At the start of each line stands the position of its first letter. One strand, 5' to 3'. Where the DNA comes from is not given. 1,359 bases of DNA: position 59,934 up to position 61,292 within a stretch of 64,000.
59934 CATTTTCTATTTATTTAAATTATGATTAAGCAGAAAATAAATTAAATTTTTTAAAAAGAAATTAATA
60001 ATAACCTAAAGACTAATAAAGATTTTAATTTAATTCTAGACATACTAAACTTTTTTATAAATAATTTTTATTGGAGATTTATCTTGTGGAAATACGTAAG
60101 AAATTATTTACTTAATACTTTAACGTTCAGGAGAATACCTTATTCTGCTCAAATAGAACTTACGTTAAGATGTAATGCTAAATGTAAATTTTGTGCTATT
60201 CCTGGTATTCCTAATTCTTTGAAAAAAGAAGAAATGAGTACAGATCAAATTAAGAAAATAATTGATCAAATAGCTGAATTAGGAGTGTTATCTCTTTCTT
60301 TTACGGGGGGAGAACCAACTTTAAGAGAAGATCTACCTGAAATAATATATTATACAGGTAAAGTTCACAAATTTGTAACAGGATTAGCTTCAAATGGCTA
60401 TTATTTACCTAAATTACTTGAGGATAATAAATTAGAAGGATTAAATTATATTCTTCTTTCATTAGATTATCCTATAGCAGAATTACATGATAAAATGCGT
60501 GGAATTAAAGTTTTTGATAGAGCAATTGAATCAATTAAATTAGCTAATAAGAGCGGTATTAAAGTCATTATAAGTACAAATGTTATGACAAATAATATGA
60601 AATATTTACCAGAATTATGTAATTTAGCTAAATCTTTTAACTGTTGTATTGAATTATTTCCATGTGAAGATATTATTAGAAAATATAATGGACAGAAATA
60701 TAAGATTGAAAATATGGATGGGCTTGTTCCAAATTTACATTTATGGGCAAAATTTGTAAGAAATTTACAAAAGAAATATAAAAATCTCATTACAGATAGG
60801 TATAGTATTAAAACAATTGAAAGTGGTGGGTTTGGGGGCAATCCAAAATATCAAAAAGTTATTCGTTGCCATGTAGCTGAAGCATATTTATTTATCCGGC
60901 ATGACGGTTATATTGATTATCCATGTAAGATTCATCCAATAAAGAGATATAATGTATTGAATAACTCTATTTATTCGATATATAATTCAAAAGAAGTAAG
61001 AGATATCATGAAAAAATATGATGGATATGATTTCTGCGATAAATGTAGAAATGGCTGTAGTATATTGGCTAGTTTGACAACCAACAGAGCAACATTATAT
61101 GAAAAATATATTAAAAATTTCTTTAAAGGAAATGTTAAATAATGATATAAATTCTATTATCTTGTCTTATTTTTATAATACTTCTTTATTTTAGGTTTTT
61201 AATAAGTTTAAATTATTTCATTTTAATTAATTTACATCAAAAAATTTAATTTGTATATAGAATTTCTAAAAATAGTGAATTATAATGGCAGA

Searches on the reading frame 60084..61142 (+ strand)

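Call 49: search_protein_families(library=pfam, proteins=[window:60084-61142:+], max_evalue=0.001)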
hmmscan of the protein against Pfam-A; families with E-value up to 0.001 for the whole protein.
window:60084-61142:+ (352 aa): 3 families
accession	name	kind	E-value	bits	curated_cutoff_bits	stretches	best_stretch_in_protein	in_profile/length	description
PF04055.27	Radical_SAM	-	1.8e-26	93.7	29.5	1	24-180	1-164/166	Radical SAM superfamily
PF13353.11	Fer4_12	-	1.6e-06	28.9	22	1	30-129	15-115/137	4Fe-4S single cluster domain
PF13186.11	SPASM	-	6.2e-05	23.6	21.5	1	262-321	1-66/67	Iron-sulfur cluster-binding domain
